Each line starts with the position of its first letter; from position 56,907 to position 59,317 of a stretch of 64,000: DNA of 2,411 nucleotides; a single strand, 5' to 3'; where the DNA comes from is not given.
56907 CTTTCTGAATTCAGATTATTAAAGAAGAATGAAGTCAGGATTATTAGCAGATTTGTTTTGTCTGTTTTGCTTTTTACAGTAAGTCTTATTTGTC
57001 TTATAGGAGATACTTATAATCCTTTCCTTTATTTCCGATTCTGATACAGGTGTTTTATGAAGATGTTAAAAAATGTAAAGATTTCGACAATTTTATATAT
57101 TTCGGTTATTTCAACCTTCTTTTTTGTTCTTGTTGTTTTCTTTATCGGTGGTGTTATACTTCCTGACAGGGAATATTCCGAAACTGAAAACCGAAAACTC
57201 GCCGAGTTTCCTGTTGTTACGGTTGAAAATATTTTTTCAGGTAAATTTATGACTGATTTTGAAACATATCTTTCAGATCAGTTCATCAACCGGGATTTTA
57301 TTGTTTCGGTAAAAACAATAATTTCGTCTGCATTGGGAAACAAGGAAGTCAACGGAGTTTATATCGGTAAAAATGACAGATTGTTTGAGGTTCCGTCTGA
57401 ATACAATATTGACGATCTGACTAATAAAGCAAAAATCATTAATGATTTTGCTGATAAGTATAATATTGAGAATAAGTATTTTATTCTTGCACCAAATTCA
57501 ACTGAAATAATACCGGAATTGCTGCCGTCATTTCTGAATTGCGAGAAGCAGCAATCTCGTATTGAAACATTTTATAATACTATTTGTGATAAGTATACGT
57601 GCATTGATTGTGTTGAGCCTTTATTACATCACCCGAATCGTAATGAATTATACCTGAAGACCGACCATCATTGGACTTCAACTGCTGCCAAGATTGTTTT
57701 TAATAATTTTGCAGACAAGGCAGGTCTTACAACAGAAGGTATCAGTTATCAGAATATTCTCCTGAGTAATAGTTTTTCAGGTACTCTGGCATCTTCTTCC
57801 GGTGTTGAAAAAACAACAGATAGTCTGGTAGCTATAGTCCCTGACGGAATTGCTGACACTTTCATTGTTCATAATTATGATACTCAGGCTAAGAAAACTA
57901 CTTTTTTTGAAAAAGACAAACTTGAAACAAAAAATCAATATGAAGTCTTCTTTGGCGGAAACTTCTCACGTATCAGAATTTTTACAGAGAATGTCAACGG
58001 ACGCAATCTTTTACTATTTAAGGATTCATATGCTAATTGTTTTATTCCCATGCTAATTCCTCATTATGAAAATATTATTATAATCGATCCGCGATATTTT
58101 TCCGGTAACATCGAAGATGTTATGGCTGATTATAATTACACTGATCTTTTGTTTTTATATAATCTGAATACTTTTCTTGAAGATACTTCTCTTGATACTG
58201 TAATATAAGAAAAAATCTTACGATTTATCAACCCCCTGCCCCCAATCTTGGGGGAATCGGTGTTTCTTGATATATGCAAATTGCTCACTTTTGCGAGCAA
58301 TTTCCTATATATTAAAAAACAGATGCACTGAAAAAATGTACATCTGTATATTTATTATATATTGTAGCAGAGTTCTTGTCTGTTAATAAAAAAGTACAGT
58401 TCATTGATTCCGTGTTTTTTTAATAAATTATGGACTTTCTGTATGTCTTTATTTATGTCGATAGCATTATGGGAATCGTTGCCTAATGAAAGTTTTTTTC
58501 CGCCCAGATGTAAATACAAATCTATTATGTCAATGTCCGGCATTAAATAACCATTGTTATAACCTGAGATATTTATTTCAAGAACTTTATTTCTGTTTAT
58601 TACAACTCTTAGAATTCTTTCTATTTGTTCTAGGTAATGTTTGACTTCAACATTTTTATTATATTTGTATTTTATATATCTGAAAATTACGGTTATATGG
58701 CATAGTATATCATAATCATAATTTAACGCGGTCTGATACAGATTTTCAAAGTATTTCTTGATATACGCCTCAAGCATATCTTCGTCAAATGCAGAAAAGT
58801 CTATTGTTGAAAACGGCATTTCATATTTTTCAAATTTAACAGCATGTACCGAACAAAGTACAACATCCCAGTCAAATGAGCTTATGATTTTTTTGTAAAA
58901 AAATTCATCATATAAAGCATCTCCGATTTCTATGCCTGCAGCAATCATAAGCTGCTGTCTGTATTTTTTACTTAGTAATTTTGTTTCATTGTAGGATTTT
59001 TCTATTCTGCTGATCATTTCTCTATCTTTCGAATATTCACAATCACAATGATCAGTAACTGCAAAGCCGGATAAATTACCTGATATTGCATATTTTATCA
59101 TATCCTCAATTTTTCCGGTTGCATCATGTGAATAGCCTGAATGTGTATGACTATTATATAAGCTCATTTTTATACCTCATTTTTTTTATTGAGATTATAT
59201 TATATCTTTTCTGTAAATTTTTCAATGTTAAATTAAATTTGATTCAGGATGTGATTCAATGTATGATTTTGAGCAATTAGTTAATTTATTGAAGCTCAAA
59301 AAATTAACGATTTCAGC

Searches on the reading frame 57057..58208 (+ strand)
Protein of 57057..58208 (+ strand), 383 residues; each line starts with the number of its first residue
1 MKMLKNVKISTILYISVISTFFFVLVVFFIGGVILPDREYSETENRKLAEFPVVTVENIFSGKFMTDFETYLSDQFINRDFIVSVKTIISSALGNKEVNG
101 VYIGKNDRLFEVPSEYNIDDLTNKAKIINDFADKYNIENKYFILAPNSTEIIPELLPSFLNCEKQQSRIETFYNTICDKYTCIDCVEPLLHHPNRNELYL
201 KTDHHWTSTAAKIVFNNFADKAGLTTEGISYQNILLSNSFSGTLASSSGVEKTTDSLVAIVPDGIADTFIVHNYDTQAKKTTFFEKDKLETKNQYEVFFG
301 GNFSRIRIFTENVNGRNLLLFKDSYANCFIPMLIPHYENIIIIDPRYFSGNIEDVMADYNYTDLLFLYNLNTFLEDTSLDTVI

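Call 46: find_homologous_proteins(query=window:57057-58205:+, max_evalue=1e-40)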
Query window:57057-58205:+ (383 aa): 1636 proteins with E <= 1e-40 among 4772 candidates; the best 120 are listed.
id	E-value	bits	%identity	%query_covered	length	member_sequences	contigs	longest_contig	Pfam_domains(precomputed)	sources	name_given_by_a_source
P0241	2.2e-250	848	99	100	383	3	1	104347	PF14286.13,PF16822.12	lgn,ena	-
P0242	1.0e-190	652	76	96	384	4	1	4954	PF14286.13,PF16822.12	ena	-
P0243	8.4e-163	560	67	97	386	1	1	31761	PF14286.13,PF16822.12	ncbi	-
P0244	1.2e-157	543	65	98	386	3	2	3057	PF14286.13,PF16822.12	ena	-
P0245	7.2e-155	534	63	97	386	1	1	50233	PF14286.13,PF16822.12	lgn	-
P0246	2.2e-135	470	57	97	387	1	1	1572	PF14286.13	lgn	-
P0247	6.5e-128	445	57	93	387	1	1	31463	PF14286.13,PF16822.12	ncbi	-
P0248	5.9e-127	442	54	97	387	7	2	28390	PF14286.13,PF16822.12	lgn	-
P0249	2.2e-126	440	55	93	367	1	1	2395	PF14286.13,PF16822.12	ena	-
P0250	2.6e-126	440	55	99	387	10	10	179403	PF14286.13,PF16822.12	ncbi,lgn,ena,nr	ncbi:MAG: hypothetical protein E7573_00400 [Ruminococcaceae bacterium]|nr:hypothetical protein [Osci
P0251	5.8e-122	425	51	96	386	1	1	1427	PF14286.13,PF16822.12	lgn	-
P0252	1.2e-120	421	52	97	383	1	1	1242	PF14286.13,PF16822.12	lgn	-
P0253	1.6e-120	421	52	98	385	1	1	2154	PF14286.13,PF16822.12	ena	-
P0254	1.0e-118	415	51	98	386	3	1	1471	PF14286.13,PF16822.12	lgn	-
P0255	1.4e-118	414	52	97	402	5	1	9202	PF14286.13,PF16822.12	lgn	-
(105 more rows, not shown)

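Call 47: find_encoding_contigs(protein=P0241, flank=10000, max_places=4)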
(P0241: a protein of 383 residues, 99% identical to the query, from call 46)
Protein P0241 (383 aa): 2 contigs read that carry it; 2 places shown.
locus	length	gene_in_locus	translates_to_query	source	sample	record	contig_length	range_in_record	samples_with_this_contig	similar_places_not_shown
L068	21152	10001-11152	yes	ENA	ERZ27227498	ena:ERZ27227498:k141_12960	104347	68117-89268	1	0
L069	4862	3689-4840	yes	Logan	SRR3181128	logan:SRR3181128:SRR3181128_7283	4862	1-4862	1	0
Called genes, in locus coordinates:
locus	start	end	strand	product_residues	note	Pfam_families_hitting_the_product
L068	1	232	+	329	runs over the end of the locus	PF00365:PFK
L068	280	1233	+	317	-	-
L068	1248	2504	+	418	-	PF13685:Fe-ADH_2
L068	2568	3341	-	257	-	PF01261:AP_endonuc_2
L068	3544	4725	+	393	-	PF00149:Metallophos (weak)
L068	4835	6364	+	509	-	PF01073:3Beta_HSD (weak), PF01370:Epimerase, PF13460:NAD_binding_10 (weak)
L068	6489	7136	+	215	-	PF00702:Hydrolase, PF12710:HAD, PF13419:HAD_2, PF13242:Hydrolase_like (weak)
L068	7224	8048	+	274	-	PF13472:Lipase_GDSL_2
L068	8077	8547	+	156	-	PF14270:DUF4358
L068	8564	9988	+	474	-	PF03062:MBOAT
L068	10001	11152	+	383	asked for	PF16822:ALGX (weak), PF14286:DHHW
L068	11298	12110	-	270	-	PF02811:PHP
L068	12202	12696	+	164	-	PF02464:CinA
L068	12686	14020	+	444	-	PF02386:TrkH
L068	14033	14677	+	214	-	PF02254:TrkA_N, PF02080:TrkA_C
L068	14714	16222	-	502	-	PF07690:MFS_1, PF13347:MFS_2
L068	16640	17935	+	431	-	PF00501:AMP-binding, PF14535:AMP-binding_C_2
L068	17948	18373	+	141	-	PF01842:ACT (faint), PF13840:ACT_7 (faint), PF19571:ACT_8, PF22629:ACT_AHAS_ss (faint)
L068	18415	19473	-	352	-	PF10974:DUF2804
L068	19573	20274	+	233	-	PF01791:DeoC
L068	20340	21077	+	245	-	PF01569:PAP2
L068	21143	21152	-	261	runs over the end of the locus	PF09997:DUF2238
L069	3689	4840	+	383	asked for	PF16822:ALGX (weak), PF14286:DHHW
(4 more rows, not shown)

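Call 48: find_encoding_contigs(protein=P0242, flank=2500, max_places=3)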
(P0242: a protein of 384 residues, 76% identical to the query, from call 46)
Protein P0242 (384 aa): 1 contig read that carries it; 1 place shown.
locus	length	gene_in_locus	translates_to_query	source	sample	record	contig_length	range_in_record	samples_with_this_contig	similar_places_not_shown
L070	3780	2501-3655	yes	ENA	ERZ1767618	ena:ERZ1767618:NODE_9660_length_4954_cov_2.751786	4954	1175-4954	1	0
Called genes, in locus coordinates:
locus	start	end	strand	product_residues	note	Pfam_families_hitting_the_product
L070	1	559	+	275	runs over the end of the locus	PF13472:Lipase_GDSL_2 (weak)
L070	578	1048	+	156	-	PF14270:DUF4358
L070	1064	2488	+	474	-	PF03062:MBOAT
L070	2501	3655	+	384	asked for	PF14286:DHHW, PF16822:ALGX (weak)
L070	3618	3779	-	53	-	?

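Call 49: find_encoding_contigs(protein=P0243, flank=2500, max_places=3)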
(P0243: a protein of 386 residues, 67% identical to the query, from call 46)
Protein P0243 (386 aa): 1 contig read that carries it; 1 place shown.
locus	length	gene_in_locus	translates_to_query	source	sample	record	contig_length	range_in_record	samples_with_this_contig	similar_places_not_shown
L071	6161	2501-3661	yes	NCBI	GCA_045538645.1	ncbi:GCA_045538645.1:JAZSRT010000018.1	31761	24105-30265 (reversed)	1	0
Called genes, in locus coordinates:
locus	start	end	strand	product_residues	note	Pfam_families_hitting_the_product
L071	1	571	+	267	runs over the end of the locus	PF13472:Lipase_GDSL_2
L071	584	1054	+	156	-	PF14270:DUF4358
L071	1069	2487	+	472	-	PF03062:MBOAT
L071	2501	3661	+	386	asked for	PF14286:DHHW, PF16822:ALGX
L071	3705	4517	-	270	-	PF02811:PHP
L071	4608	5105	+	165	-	PF02464:CinA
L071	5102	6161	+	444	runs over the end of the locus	PF02386:TrkH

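Call 79: search_protein_families(library=pfam, proteins=[window:57057-58208:+], max_evalue=0.001)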
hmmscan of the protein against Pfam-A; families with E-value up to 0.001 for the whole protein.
window:57057-58208:+ (383 aa): 2 families
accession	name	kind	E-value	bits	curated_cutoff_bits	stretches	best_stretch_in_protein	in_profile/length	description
PF14286.12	DHHW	-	4.9e-22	79.1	25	1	92-342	128-384/385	DHHW protein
PF16822.11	ALGX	-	2.1e-05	24.8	26.5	1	121-254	25-168/268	SGNH hydrolase-like domain, acetyltransferase AlgX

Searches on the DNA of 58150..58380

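Call 54: search_rna_families(source=window, start=58150, end=58380, threshold=evalue, max_evalue=0.001, show_alignments=1)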
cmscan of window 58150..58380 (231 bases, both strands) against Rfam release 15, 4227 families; matches with E-value up to 0.001: 0.
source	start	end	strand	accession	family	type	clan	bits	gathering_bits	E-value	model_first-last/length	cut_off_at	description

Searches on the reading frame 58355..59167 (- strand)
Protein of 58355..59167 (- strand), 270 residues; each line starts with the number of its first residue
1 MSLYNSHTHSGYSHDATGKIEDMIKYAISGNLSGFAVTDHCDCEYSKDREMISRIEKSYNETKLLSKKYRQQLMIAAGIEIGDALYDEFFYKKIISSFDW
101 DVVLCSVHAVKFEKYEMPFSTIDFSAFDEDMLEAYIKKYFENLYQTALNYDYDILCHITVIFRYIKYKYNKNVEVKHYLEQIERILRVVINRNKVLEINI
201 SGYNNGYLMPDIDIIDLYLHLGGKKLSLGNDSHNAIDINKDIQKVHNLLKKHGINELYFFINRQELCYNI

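Call 32: find_encoding_contigs(protein=window:58355-59167:-, flank=2500, max_places=10)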
Protein window:58355-59167:- (270 aa): no gene with exactly this product is on record in the collection.

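Call 79: search_protein_families(library=pfam, proteins=[window:58355-59167:-], max_evalue=0.001)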
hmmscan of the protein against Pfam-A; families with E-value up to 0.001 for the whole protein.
window:58355-59167:- (270 aa): 1 family
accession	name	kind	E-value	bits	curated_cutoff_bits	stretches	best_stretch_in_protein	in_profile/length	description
PF02811.25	PHP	-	6.9e-19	69.2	26.4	1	6-199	2-162/164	PHP domain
